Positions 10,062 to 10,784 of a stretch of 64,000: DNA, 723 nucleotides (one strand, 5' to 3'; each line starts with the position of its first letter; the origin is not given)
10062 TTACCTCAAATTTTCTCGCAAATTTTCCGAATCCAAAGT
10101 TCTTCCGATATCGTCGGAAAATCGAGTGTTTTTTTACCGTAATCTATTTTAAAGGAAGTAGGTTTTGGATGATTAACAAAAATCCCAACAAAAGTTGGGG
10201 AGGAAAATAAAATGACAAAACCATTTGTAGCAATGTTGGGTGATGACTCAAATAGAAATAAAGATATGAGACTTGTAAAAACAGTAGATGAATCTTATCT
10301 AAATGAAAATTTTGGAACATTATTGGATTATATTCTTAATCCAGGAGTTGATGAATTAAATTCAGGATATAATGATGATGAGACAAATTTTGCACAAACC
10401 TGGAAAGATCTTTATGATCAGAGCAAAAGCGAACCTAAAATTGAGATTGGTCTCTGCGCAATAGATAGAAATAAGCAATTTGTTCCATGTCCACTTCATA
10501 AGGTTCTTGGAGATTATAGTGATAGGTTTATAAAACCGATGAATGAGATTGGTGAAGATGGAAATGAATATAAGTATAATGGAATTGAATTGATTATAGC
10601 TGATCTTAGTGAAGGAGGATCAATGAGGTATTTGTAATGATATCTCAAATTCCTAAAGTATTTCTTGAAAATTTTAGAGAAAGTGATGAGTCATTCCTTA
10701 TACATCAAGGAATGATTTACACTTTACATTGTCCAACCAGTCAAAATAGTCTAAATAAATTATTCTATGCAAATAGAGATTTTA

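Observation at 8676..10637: Duplicated leader plus 5' coding block shared by two diverged paralogs, each in a divergent promoter region with a conserved palindrome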

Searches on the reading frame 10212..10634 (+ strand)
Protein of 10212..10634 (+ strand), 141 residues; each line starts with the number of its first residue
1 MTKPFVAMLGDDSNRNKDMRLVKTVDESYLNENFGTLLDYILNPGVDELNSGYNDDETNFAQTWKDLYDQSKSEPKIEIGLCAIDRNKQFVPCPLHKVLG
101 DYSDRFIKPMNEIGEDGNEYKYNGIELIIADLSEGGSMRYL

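Call 7: search_protein_families(library=pfam, proteins=[window:10212-10634:+], max_evalue=0.1)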
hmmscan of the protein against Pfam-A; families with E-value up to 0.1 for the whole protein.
window:10212-10634:+ (141 aa): 0 families

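Call 9: search_protein_families(library=padloc, proteins=[window:10212-10634:+], max_evalue=0.1)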
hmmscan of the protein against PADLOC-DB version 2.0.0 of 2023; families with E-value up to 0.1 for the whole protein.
window:10212-10634:+ (141 aa): 0 families

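Call 15: find_homologous_proteins(query=A2, max_evalue=0.001)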
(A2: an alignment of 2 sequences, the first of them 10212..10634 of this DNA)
Query A2 (2 sequences) (141 aa, profile of the alignment): 5 proteins with E <= 0.001 among 117 candidates.
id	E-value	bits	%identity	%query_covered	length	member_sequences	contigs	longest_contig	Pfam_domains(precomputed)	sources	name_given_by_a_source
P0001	5.8e-89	314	40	78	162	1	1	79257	-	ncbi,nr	ncbi:MAG: hypothetical protein U9R34_04130 [Nanoarchaeota archaeon]|nr:hypothetical protein [Nanoarc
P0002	9.2e-72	258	100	100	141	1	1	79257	-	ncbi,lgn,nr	ncbi:MAG: hypothetical protein U9R34_04140 [Nanoarchaeota archaeon]|nr:hypothetical protein [Nanoarc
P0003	5.8e-52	194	79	100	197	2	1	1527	-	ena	-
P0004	5.7e-50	188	74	100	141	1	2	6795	-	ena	-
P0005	5.5e-39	152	30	77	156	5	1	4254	-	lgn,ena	-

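Call 16: find_encoding_contigs(protein=P0004, flank=10000)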
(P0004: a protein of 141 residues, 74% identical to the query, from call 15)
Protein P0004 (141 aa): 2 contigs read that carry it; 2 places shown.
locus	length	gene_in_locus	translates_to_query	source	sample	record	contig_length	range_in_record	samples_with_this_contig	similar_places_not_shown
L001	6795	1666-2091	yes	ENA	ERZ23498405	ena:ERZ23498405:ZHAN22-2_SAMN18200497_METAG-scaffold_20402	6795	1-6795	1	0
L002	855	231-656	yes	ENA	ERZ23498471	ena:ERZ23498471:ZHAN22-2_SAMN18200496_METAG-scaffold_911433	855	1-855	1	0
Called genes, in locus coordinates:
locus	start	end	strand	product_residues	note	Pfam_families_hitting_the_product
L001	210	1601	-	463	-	-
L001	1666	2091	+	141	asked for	-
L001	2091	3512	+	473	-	-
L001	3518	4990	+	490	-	PF00899:ThiF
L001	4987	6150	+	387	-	-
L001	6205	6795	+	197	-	?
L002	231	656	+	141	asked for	-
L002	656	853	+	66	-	?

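Call 17: find_encoding_contigs(protein=P0003, flank=10000)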
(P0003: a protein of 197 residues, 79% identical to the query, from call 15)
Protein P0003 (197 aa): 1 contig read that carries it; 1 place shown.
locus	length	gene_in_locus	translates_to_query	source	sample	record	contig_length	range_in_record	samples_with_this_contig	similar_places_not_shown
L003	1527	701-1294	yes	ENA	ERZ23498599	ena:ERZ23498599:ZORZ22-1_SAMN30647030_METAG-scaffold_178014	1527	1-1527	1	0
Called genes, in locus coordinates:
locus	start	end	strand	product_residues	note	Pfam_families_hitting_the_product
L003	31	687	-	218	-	-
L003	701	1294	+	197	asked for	-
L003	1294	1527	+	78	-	?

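Call 18: find_encoding_contigs(protein=P0005, flank=10000)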
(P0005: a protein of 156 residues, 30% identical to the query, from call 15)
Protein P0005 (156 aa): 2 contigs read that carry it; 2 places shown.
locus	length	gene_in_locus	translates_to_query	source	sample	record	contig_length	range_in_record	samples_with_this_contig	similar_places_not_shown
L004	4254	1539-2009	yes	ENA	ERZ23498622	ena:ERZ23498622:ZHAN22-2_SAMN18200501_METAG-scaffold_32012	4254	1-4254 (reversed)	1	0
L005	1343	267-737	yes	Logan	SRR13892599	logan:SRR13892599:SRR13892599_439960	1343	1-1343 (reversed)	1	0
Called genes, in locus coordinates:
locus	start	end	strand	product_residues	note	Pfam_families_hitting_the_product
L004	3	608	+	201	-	?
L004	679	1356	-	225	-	-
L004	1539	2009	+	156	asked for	-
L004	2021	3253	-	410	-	-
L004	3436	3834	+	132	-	-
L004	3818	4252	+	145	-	?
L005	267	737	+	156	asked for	-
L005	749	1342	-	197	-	?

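Call 40: search_protein_representatives(alignment_id=A5)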
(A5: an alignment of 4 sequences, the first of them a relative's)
Query: 4 sequences, 162 profile positions. Proteins with E-value up to 0.001 (for the whole library): 56; up to 1e-10: 8; up to 1e-30: 2. The best 56 are listed.
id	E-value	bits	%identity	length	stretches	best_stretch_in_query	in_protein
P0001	5.4e-80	283.3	-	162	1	1-162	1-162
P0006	3.0e-36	141.1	-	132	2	1-79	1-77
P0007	1.1e-16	77.5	-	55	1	105-162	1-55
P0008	2.8e-15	73.0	-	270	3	12-114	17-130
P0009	2.3e-14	70.0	-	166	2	1-71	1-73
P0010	4.7e-14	69.0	-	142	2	1-97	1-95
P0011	5.2e-12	62.3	-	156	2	1-70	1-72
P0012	1.5e-11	60.9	-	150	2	1-80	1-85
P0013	2.0e-10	57.2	-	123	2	33-78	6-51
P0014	8.8e-10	55.1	-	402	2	15-69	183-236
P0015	2.1e-09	53.9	-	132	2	15-60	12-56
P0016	3.6e-09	53.1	-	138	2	3-68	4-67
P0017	4.2e-09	52.9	-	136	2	1-73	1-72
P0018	6.1e-09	52.4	-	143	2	4-67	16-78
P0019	2.2e-08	50.5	-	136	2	14-78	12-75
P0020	2.8e-08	50.2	-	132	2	17-59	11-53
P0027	7.9e-07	45.5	-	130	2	106-158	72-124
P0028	1.0e-06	45.1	-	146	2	3-79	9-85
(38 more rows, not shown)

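Call 43: find_homologous_proteins(query=A6, max_evalue=0.001)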
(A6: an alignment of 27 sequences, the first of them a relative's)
Query A6 (27 sequences) (141 aa, profile of the alignment): 6 proteins with E <= 0.001 among 527 candidates.
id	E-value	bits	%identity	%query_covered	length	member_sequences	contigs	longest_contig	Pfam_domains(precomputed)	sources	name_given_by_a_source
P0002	5.6e-41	158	100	100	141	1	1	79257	-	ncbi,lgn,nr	ncbi:MAG: hypothetical protein U9R34_04140 [Nanoarchaeota archaeon]|nr:hypothetical protein [Nanoarc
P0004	1.6e-40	156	74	100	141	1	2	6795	-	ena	-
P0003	1.3e-36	144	79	100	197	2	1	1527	-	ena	-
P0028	3.5e-32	129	29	75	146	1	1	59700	-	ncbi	-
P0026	2.2e-31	127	23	21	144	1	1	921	-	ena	-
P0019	2.0e-25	107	41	35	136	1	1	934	-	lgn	-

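Call 44: search_solved_structures(query=A6, max_evalue=1)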
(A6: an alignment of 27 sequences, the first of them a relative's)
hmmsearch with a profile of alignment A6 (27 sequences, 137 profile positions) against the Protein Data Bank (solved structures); distinct sequences matched with E-value up to 1: 8.
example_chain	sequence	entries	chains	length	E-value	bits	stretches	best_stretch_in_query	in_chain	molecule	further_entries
9ey0_F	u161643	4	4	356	0.05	16.9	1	21-91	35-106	tRNA methyltransferase 10 homolog C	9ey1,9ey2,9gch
7onu_F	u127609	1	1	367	0.055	16.7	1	21-91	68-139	tRNA methyltransferase 10 homolog C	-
8rr1_F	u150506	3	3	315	0.056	16.7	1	21-91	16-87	tRNA methyltransferase 10 homolog C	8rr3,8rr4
8cbk_F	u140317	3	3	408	0.062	16.6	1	21-91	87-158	tRNA methyltransferase 10 homolog C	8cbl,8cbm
7v5y_E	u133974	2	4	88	0.26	14.6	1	20-72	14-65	Putative mRNA interferase YoeB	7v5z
7v6w_F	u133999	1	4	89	0.26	14.5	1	20-72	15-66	Putative mRNA interferase YoeB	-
1ln0_A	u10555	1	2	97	0.7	13.2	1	46-114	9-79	intron-associated endonuclease 1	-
1mk0_A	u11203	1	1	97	0.85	12.9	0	46-111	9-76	Intron-associated endonuclease 1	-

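Call 47: find_related_loci(query=A7, collection=metagenome_contigs, flank=6000)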
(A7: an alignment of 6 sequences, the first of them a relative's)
Query A7 (141 aa) in metagenome_contigs; peptide patterns used: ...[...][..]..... (x = any residue, [..] = any of these).
9 stretches matched a pattern, but none encodes a relative of the query by tblastn (E <= 1e-3).

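Call 48: find_encoding_contigs(protein=P0006, flank=8000)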
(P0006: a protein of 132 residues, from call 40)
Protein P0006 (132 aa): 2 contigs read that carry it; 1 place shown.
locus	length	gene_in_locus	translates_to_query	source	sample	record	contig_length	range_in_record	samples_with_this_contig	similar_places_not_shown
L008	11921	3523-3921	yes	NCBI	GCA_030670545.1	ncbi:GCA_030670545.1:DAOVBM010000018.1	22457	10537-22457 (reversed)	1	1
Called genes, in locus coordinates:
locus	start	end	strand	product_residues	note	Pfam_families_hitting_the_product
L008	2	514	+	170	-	?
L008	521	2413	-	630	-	PF00324:AA_permease, PF13520:AA_permease_2, PF01209:Ubie_methyltran, PF13489:Methyltransf_23, PF08241:Methyltransf_11 (weak), PF08242:Methyltransf_12, PF13649:Methyltransf_25, PF13847:Methyltransf_31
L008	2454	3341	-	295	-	-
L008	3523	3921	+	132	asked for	-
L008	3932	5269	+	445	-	-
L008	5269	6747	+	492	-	PF00899:ThiF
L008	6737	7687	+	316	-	-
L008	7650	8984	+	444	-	-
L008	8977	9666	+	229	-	-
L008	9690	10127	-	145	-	-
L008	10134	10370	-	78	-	-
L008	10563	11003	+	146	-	-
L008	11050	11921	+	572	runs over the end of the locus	-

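Call 49: find_encoding_contigs(protein=P0027, flank=8000)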
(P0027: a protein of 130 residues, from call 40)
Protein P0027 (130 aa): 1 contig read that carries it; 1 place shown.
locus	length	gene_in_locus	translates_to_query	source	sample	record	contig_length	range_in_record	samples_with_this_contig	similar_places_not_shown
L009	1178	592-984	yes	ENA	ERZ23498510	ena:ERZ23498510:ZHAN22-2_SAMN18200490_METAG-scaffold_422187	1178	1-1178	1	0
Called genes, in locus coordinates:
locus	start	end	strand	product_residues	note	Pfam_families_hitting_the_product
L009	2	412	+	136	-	?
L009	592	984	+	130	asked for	-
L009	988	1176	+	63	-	?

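Call 50: find_encoding_contigs(protein=P0028, flank=10000)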
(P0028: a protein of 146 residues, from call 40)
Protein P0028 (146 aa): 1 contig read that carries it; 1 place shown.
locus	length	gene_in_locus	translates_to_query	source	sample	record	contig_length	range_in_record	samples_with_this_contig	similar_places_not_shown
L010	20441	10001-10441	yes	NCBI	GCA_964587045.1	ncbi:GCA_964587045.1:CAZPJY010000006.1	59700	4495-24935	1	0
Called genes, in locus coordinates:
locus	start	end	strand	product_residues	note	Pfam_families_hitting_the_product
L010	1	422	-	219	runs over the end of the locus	PF04055:Radical_SAM, PF13353:Fer4_12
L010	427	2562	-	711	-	PF03477:ATP-cone, PF13597:NRDD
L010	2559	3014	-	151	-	PF22811:Zn_ribbon_NrdR, PF03477:ATP-cone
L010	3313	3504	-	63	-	PF14697:Fer4_21 (weak), PF13370:Fer4_13 (weak)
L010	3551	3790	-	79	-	PF08984:DUF1858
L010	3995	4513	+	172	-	-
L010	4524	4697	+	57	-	-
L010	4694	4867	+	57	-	-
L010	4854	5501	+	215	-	PF04471:Mrr_cat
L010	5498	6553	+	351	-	-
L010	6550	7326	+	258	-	-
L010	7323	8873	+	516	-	PF00004:AAA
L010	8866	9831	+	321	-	-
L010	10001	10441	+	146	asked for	-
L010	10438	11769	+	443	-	-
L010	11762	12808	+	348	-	-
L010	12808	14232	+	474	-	PF00899:ThiF, PF01488:Shikimate_DH (faint), PF00899:ThiF, PF01266:DAO (weak)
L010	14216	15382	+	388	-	-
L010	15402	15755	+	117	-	PF01037:AsnC_trans_reg (weak)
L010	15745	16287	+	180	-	-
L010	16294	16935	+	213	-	PF01841:Transglut_core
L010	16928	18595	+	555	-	-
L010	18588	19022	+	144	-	-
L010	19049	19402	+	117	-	-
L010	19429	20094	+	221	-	PF01841:Transglut_core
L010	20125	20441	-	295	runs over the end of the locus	PF24034:DUF7343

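Call 59: find_encoding_contigs(protein=P0020, flank=8000, max_places=3)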
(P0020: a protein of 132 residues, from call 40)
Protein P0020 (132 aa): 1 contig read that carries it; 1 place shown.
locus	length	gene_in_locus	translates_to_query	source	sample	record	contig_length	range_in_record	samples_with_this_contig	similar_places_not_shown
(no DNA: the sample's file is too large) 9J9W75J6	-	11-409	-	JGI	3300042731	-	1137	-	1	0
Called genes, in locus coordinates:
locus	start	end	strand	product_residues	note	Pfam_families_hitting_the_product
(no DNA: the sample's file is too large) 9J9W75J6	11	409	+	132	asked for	-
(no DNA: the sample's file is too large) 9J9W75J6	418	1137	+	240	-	?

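Call 60: find_encoding_contigs(protein=P0010, flank=8000, max_places=3)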
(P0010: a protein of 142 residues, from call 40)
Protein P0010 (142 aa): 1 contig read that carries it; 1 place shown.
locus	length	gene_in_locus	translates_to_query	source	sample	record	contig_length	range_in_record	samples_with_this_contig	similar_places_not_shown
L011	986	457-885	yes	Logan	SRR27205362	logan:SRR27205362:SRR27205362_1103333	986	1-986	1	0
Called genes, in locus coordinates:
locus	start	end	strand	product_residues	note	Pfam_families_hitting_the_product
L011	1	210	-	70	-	?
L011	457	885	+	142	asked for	-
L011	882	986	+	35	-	?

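Call 61: find_encoding_contigs(protein=P0012, flank=8000, max_places=3)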
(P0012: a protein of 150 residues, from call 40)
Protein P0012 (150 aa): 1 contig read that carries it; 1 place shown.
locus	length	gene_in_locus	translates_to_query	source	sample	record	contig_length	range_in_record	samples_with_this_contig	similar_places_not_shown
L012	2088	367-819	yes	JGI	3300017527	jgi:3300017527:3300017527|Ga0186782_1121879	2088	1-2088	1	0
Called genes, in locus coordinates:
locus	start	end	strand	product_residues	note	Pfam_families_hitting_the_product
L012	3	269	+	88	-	?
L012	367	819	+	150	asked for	-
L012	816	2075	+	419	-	-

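Call 77: search_protein_families(library=pfam, proteins=[L008:2454-3338:-, L008:6737-7684:+, L008:7650-8981:+, L008:8977-9663:+, L008:9690-10124:-, L008:10134-10367:-, L008:10563-11000:+, L004:2024-3253:-, L001:213-1484:-], max_evalue=0.05)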
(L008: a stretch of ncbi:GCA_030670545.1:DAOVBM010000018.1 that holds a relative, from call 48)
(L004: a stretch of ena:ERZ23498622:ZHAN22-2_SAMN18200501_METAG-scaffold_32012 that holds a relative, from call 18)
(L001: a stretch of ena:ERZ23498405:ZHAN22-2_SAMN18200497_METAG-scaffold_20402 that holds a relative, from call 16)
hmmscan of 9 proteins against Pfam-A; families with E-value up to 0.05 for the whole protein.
L008:2454-3338:- (294 aa): 0 families

L008:6737-7684:+ (316 aa): 2 families
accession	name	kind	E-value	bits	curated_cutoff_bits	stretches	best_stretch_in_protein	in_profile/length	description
PF14464.11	Prok-JAB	-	0.0057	17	25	1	95-171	20-91/114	Prokaryotic homologs of the JAB domain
PF00580.27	UvrD-helicase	-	0.039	14.1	23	0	135-201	56-121/271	UvrD/REP helicase N-terminal domain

L008:7650-8981:+ (444 aa): 1 family
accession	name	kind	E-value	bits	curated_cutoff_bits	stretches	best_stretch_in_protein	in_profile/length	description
PF16728.10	DUF5066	-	0.012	15.3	27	1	113-165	34-86/222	Domain of unknown function (DUF5066)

L008:8977-9663:+ (229 aa): 1 family
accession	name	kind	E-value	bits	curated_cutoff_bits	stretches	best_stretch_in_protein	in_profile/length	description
PF10191.15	COG7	-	0.007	15.1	33.9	1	29-168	516-653/772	Golgi complex component 7 (COG7)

L008:9690-10124:- (144 aa): 3 families
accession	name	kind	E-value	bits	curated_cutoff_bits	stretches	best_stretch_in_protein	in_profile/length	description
PF10157.14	BORCS6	-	0.005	17.4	35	0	3-48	47-92/101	BLOC-1-related complex sub-unit 6 C-terminal helix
PF10482.14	CtIP_N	-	0.029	14.7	27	1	89-139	18-67/120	Tumour-suppressor protein CtIP N-terminal domain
PF04556.18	DpnII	-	0.039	13.7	23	1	35-126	21-109/278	DpnII restriction endonuclease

L008:10134-10367:- (77 aa): 0 families

L008:10563-11000:+ (146 aa): 0 families

L004:2024-3253:- (410 aa): 1 family
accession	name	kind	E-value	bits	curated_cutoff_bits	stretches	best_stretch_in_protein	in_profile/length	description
PF06114.19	Peptidase_M78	-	0.045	14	22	0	345-376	39-73/123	IrrE N-terminal-like domain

L001:213-1484:- (424 aa): 0 families

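Call 80: predict_structure(alignment_id=A6)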
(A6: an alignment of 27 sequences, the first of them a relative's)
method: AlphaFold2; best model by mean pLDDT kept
length: 141 residues; sequences in the alignment: 27
mean_pLDDT: 91.0   pTM: 0.83
mean pLDDT of the five models: 91.0, 90.2, 89.4, 88.5, 87.2
residues with pLDDT >= 90: 115; 70-90: 16; 50-70: 10; < 50: 0
segments of 3 or more residues with pLDDT < 50: none
pLDDT, mean of each block of 10 residues (from residue 1): 89 79 96 97 96 96 96 93 94 96 93 88 95 71 53
secondary structure, 60 per line:
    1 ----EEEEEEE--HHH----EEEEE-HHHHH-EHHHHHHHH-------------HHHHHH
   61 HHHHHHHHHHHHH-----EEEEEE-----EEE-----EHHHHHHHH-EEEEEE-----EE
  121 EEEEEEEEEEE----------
elements in order: E5-11 E21-25 H27-31 H34-41 H55-73 E79-84 E90-92 H99-106 E108-113 E119-131

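Call 84: fold_search(model_id=the predicted structure, library=pdb)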
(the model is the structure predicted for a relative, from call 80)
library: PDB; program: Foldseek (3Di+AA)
matches with E <= 10: 785; with E <= 0.001: 0
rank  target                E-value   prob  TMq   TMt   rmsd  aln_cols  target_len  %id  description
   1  3ixs_K                3.9e-03  1.00  0.43  0.56   7.7       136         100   10  Ring1B C-terminal domain/RYBP C-terminal domain Complex (released 2010-08-25)
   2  3ixs_G                1.3e-02  0.99  0.44  0.58   5.7       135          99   10  Ring1B C-terminal domain/RYBP C-terminal domain Complex (released 2010-08-25)
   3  3ixs_E                1.4e-02  0.99  0.44  0.56   5.5       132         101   11  Ring1B C-terminal domain/RYBP C-terminal domain Complex (released 2010-08-25)
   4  1gc6                  1.4e-02  0.98  0.38  0.20   7.9       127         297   12  CRYSTAL STRUCTURE OF THE RADIXIN FERM DOMAIN COMPLEXED WITH INOSITOL-(1,4,5)-TRIPHOSPHATE (released 2000-09-20)
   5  3pv1_A                1.6e-02  0.99  0.43  0.30   6.8       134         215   13  Crystal structure of the USP15 DUSP-UBL domains (released 2011-11-16)
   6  3x23_A                1.7e-02  0.98  0.38  0.20   8.0       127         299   12  Radixin complex (released 2015-10-21)
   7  6hft                  1.8e-02  0.99  0.42  0.21   9.8       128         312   13  Hsp90 co-chaperone Cns1 from Saccharomyces cerevisiae (delta69) (released 2019-03-27)
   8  4rm8_B                2.1e-02  0.99  0.41  0.17   6.7       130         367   12  Crystal structure of human ezrin in space group P21 (released 2015-12-09)
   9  3pv1_B                2.1e-02  0.99  0.42  0.30   7.1       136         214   14  Crystal structure of the USP15 DUSP-UBL domains (released 2011-11-16)
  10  5ok6_A                2.2e-02  1.00  0.47  0.32   4.2       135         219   10  Ubiquitin specific protease 11 USP11 - peptide F complex (released 2018-08-08)
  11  4mem_A                2.5e-02  1.00  0.46  0.32   4.2       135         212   11  Crystal Structure of the rat USP11 DUSP-UBL domains (released 2014-05-07)
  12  2d11_A                2.5e-02  0.97  0.37  0.20   7.5       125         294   13  Crystal structure of the Radixin FERM domain complexed with the NHERF-2 C-terminal tail peptide (released 2006-07-18)
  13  2d10_A                2.8e-02  0.97  0.37  0.20   7.9       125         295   12  Crystal structure of the Radixin FERM domain complexed with the NHERF-1 C-terminal tail peptide (released 2006-07-18)
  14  6hfm_A                3.0e-02  0.98  0.43  0.37   9.7       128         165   13  Hsp90 co-chaperone Cns1 C-domain from Saccharomyces cerevisiae (released 2019-03-27)
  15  3ixs_I                3.3e-02  0.98  0.44  0.60   5.4       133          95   10  Ring1B C-terminal domain/RYBP C-terminal domain Complex (released 2010-08-25)
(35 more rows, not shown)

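Call 105: search_solved_structures(query=A12, max_evalue=5)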
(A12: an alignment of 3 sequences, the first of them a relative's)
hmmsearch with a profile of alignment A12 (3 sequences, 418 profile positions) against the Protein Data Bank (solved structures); distinct sequences matched with E-value up to 5: 5.
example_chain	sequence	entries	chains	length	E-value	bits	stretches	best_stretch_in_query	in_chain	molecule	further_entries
2rfj_A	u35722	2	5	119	0.00077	21.7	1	96-187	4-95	Bromodomain testis-specific protein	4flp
4kcx_A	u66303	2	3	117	0.00096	21.4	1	96-187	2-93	Bromodomain testis-specific protein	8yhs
2wp2_A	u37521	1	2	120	0.022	16.9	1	96-190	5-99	BROMODOMAIN TESTIS-SPECIFIC PROTEIN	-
6qm7_K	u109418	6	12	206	0.68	12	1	29-89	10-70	Proteasome beta4 chain | Proteasome subunit family protein | Proteasome subunit beta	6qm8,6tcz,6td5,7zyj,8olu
9f9p_K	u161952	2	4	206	1.1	11.3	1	38-95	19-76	Proteasome subunit beta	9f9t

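Call 107: search_protein_families(library=ncbifam, proteins=[L004:2024-3253:-, window:10212-10634:+], max_evalue=0.1)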
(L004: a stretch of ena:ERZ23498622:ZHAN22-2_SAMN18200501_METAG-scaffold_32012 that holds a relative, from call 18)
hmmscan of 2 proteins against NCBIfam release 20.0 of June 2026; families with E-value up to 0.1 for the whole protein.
L004:2024-3253:- (410 aa): 0 families

window:10212-10634:+ (141 aa): 0 families
